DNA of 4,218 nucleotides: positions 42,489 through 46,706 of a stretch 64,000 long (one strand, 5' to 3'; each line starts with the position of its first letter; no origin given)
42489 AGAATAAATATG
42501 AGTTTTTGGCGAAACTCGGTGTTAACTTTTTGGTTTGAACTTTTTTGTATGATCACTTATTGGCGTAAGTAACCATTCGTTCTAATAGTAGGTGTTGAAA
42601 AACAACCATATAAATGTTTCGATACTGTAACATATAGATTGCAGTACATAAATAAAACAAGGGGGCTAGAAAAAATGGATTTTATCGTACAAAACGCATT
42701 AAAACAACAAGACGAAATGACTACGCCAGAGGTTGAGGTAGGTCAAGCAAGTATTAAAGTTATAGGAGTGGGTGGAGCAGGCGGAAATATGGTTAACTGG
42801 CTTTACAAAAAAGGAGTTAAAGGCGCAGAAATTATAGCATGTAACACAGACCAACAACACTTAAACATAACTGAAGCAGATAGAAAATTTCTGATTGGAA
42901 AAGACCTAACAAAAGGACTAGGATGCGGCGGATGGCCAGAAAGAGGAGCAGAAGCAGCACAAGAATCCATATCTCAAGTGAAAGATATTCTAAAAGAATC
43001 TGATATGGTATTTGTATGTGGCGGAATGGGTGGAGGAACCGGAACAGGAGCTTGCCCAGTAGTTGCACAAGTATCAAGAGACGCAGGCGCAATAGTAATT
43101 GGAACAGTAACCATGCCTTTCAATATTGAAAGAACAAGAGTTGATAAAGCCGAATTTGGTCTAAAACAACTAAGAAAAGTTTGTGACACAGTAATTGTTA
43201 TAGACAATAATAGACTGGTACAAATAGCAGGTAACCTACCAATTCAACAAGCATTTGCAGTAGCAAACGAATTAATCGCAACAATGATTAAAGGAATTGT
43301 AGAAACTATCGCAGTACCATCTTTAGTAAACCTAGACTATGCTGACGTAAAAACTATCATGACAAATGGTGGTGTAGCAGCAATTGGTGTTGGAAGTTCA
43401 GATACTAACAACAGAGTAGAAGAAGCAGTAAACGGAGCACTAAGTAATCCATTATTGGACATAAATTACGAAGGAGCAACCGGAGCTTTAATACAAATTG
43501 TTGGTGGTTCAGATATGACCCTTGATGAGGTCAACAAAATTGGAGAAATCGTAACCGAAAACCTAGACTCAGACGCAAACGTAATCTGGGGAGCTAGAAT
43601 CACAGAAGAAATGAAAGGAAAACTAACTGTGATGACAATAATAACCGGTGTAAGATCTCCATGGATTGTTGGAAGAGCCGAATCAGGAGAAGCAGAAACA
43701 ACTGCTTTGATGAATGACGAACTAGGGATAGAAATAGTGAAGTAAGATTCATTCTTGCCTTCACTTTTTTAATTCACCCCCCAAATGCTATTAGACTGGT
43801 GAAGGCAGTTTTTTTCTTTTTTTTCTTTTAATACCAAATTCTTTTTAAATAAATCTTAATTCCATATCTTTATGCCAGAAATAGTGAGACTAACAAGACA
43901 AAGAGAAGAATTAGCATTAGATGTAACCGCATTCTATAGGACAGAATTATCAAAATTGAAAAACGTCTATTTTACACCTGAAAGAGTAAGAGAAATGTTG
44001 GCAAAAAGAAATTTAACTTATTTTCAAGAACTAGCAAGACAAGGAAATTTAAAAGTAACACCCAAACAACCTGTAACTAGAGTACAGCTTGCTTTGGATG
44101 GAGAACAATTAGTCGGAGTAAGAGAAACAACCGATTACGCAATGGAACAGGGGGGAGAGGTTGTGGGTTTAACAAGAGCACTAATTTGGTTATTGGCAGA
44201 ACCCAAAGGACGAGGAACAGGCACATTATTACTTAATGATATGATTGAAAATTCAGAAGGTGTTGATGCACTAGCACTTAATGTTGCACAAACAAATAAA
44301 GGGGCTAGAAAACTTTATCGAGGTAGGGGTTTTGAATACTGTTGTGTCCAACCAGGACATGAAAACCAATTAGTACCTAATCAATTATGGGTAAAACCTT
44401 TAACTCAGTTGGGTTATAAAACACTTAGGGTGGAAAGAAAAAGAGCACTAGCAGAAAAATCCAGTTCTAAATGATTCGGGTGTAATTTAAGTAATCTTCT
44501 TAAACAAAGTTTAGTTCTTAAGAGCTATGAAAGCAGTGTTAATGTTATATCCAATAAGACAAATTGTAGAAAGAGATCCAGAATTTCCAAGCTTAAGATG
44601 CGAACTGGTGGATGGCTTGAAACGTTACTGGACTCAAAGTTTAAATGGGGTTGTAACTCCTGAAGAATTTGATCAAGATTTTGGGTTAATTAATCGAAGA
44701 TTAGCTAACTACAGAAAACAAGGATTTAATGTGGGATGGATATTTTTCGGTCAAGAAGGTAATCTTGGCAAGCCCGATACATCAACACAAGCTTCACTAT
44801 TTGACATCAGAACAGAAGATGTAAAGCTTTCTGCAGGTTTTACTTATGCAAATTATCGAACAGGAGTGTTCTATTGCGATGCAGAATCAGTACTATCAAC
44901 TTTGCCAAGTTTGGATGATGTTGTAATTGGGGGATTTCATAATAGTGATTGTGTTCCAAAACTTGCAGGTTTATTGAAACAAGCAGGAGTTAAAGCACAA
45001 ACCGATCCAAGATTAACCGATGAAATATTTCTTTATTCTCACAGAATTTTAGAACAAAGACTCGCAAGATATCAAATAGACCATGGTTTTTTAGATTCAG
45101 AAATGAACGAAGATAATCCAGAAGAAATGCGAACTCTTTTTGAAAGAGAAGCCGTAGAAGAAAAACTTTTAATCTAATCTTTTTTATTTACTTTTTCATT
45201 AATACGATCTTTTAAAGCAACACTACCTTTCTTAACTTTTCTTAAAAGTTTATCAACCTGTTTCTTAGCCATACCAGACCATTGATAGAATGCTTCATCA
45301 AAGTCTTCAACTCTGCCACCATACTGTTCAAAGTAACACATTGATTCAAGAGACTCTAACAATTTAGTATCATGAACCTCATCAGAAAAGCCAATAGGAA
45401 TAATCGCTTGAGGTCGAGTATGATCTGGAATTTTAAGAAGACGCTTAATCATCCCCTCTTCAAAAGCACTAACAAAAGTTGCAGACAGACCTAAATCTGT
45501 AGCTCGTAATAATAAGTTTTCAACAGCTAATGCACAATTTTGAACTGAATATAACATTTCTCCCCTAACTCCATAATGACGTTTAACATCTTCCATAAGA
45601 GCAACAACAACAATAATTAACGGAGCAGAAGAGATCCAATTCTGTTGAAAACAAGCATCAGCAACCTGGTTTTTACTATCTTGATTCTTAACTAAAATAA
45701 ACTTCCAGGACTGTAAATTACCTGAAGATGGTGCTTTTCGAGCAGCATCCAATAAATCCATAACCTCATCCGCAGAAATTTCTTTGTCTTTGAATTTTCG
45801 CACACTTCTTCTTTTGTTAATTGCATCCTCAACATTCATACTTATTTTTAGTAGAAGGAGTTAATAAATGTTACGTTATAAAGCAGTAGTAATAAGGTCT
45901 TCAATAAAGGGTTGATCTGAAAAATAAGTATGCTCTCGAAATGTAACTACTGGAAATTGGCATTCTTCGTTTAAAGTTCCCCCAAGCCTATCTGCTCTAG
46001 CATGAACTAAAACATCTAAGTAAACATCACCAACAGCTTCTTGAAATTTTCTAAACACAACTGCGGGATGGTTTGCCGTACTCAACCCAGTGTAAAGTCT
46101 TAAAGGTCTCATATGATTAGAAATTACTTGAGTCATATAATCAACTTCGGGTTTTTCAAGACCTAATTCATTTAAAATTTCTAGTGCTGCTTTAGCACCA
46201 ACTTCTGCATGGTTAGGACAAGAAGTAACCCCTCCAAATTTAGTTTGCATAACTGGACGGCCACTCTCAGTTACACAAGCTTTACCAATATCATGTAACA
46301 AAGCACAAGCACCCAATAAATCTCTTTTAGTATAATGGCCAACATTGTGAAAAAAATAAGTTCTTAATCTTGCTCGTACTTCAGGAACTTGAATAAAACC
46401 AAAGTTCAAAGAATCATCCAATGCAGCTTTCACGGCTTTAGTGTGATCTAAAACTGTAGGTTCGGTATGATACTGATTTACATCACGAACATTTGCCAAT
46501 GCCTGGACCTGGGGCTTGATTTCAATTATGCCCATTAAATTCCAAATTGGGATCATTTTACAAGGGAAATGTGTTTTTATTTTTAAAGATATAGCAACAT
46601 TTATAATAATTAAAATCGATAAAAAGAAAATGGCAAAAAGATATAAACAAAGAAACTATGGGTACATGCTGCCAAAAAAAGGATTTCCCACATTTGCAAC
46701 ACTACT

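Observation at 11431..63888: Mosaic genome: about 14 Arg-rich, Lys-poor genes interleaved with Lys-rich housekeeping genes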

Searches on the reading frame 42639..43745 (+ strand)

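Call 7: search_protein_families(library=pfam, proteins=[window:42639-43745:+], max_evalue=0.01)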
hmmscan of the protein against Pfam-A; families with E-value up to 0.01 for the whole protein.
window:42639-43745:+ (368 aa): 3 families
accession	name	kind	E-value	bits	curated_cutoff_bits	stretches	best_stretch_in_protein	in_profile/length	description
PF00091.31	Tubulin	-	1.6e-45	156.1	33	1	38-197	1-189/190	Tubulin/FtsZ family, GTPase domain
PF12327.13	FtsZ_C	-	2.2e-32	111.7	27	1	245-338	1-94/95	FtsZ family, C-terminal domain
PF13809.12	Tubulin_2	-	0.0097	15.6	27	0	120-147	160-187/356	Tubulin like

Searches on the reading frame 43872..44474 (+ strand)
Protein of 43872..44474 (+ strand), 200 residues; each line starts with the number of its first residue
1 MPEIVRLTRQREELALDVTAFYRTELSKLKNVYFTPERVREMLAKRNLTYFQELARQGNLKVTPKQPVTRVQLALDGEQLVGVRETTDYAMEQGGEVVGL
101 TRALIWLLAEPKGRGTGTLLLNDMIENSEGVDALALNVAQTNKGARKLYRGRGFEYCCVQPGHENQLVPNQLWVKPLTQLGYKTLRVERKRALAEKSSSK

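Call 6: search_protein_families(library=pfam, proteins=[window:43872-44474:+], max_evalue=0.01)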
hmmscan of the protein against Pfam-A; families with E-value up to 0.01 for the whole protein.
window:43872-44474:+ (200 aa): 2 families
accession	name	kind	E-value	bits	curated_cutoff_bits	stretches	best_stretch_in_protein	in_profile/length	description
PF00583.31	Acetyltransf_1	-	9.3e-05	23.1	20.7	1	104-154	64-116/116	Acetyltransferase (GNAT) family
PF13508.13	Acetyltransf_7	-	0.0018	19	27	1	94-155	28-83/84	Acetyltransferase (GNAT) domain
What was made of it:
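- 43872..44474 (+): Arg-rich class member, 200 aa divergent GNAT acetyltransferase. Lies between FtsZ and nitroreductase, which are adjacent or nearly so in relatives. Pfam Acetyltransf_1 at 9e-5 (call 6).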

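Call 21: search_protein_families(library=phrogs, proteins=[window:43872-44474:+], max_evalue=0.01)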
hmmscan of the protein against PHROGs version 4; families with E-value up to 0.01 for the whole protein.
window:43872-44474:+ (200 aa): 2 families
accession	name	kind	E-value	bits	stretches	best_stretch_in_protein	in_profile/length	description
phrog_3810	-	other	2e-06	28.9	1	106-155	92-143/155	acetyltransferase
phrog_1249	-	other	0.00016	22.4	1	103-155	93-147/180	acetyltransferase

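Call 22: search_protein_families(library=ncbifam, proteins=[window:43872-44474:+], max_evalue=0.01)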
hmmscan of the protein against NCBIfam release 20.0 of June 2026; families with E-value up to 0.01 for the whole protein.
window:43872-44474:+ (200 aa): 3 families
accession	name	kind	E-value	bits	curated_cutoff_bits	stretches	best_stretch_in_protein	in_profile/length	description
TIGR01575.1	rimI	equivalog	8.1e-06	26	86.4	1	109-157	65-115/132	ribosomal protein S18-alanine N-acetyltransferase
NF040503.1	resist_ArsN1a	equivalog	0.00038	20.2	170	1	78-161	57-140/159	arsinothricin resistance N-acetyltransferase ArsN1 family A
NF007025.1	PRK09491.1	equivalog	0.0043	17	173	1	111-157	74-122/145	ribosomal protein S18-alanine N-acetyltransferase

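Call 61: search_protein_families(library=padloc, proteins=[window:43872-44474:+], max_evalue=0.01)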
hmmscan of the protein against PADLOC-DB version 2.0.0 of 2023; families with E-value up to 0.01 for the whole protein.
window:43872-44474:+ (200 aa): 0 families

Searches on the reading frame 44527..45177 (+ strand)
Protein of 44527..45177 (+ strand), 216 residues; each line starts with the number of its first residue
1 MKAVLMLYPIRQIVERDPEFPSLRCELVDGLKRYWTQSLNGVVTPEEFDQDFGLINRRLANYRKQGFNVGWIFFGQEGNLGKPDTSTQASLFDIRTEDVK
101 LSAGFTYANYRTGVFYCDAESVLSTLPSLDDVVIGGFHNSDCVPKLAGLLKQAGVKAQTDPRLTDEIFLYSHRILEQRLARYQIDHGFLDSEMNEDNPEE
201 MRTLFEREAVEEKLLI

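Call 7: search_protein_families(library=pfam, proteins=[window:44527-45177:+], max_evalue=0.01)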
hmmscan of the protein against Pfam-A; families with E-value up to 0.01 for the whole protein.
window:44527-45177:+ (216 aa): 0 families

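Call 21: search_protein_families(library=phrogs, proteins=[window:44527-45177:+], max_evalue=0.01)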
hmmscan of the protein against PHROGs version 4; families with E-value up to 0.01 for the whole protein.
window:44527-45177:+ (216 aa): 0 families

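Call 61: search_protein_families(library=padloc, proteins=[window:44527-45177:+], max_evalue=0.01)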
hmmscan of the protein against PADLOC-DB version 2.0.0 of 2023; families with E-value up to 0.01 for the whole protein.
window:44527-45177:+ (216 aa): 0 families
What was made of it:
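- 44527..45177 (+): Arg-rich class member, 216 aa ORFan in the same gap as the GNAT gene. No hits (calls 7, 21, 61).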

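Call 88: predict_structure(protein=window:44527-45177:+)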
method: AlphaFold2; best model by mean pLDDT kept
length: 216 residues; sequences in the alignment: 1
mean_pLDDT: 54.3   pTM: 0.55
mean pLDDT of the five models: 54.3, 53.4, 45.9, 42.9, 35.7
residues with pLDDT >= 90: 2; 70-90: 46; 50-70: 76; < 50: 92
segments of 3 or more residues with pLDDT < 50: 11-34, 36-51, 75-116, 208-216
pLDDT, mean of each block of 10 residues (from residue 1): 69 43 45 46 41 64 75 44 31 36 36 43 62 72 74 85 70 55 53 54 50 38
secondary structure, 60 per line:
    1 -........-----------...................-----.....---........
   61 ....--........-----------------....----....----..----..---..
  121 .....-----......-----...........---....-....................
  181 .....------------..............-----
elements in order: E2-9 H21-39 H45-49 H53-64 E67-74 E92-95 E100-103 H119-125 E131-136 H142-152 E156-159 H161-185 H198-211

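Call 90: fold_search(model_id=the predicted structure, library=pdb)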
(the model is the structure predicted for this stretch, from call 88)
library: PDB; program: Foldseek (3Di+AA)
matches with E <= 10: 444; with E <= 0.001: 0
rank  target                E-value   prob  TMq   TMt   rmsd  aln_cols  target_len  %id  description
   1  6tyu_A                1.7e-02  0.41  0.26  0.26   9.7       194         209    9  Structure of Ku80 von Willebrand domain complexed with MRI Ku Binding Motif (released 2019-11-27)
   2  6erg_B                1.8e-02  0.28  0.24  0.13  13.1       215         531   10  Complex of XLF and heterodimer Ku bound to DNA (released 2018-10-17)
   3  6tyt_A                2.8e-02  0.33  0.26  0.27  12.4       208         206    7  Structure of Ku80 von Willebrand domain S229A mutant complexed with APLF and XLF Ku Binding Motif (released 2019-11-27)
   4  6tyx_B                3.2e-02  0.20  0.24  0.24  13.6       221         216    8  Structure of Ku80 von Willebrand domain S229A mutant complexed with XLF Ku Binding Motif (released 2019-11-27)
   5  6erf_C                3.4e-02  0.23  0.22  0.12   9.9       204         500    8  Complex of APLF factor and Ku heterodimer bound to DNA (released 2018-10-17)
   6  9n81_B                3.9e-02  0.33  0.27  0.15  10.6       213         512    9  A gap-filling complex with Pol mu engaged in the NHEJ Pathway (released 2025-04-23)
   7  6erf_E                4.1e-02  0.21  0.23  0.13   9.9       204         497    8  Complex of APLF factor and Ku heterodimer bound to DNA (released 2018-10-17)
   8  6tyv_A                5.4e-02  0.20  0.26  0.26  13.3       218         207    9  Structure of Ku80 von Willebrand domain complexed with WRN Ku Binding Motif (released 2019-11-27)
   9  6erf_G                5.4e-02  0.13  0.19  0.10  12.3       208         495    6  Complex of APLF factor and Ku heterodimer bound to DNA (released 2018-10-17)
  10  8ag4_A                5.7e-02  0.12  0.19  0.10  11.8       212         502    8  Vaccinia C16 protein bound to Ku70/Ku80 (released 2022-11-09)
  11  7nfc_B                6.1e-02  0.15  0.21  0.12  11.3       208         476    7  Cryo-EM structure of NHEJ super-complex (dimer) (released 2021-08-18)
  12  9n81_b                6.1e-02  0.15  0.22  0.12  12.1       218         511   10  A gap-filling complex with Pol mu engaged in the NHEJ Pathway (released 2025-04-23)
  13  6erf_A                6.9e-02  0.14  0.21  0.11  11.6       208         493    6  Complex of APLF factor and Ku heterodimer bound to DNA (released 2018-10-17)
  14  8asc_F                7.9e-02  0.18  0.23  0.13  11.6       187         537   10  Ku70/80 binds to the Ku-binding motif of PAXX (released 2023-06-21)
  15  9q80_K                9.0e-02  0.11  0.19  0.10  11.7       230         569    7  Ku70/80 with Ku70 linker and SAP domain bound to a 153 bp H2AX nucleosome (released 2026-01-14)
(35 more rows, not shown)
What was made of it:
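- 44527..45177 (+): The single-sequence AF2 model was poor, pLDDT 54 (calls 88, 90).
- Tried and rejected: Single-sequence AF2 of 44527: pLDDT 54, matches meaningless (calls 88, 90).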

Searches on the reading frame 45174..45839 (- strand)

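Call 7: search_protein_families(library=pfam, proteins=[window:45174-45839:-], max_evalue=0.01)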
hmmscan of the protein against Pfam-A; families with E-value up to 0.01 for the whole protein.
window:45174-45839:- (221 aa): 2 families
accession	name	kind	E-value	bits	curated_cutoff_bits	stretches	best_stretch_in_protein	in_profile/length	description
PF00881.29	Nitroreductase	-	7.8e-32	111.2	23.5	2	7-72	1-66/167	Nitroreductase family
PF14512.11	TM1586_NiRdase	-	3.3e-12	46.9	27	1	24-54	158-188/215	Putative TM nitroreductase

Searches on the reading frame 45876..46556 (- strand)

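Call 7: search_protein_families(library=pfam, proteins=[window:45876-46556:-], max_evalue=0.01)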
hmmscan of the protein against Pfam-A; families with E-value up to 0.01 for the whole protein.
window:45876-46556:- (226 aa): 1 family
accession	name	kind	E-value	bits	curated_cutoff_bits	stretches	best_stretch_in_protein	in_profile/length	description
PF01966.28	HD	-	9.1e-06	26.4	22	1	76-190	22-112/116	HD domain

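Call 61: search_protein_families(library=padloc, proteins=[window:45876-46556:-], max_evalue=0.01)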
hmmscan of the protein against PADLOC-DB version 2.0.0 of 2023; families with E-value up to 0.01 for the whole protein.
window:45876-46556:- (226 aa): 4 families
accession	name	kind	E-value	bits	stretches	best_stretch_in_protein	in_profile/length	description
PDLC00940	Cas3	-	8.3e-07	27.3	1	36-150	2-102/178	CRISPR-associated endonuclease Cas3-HD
PDLC01254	Cas3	-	0.00011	20.5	1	32-148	6-87/164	CAS-I; effector_G3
PDLC01767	Cas3e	-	0.0025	14.4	1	49-160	50-123/680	-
PDLC01759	Cas3b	-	0.0045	13.8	1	38-155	14-101/711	-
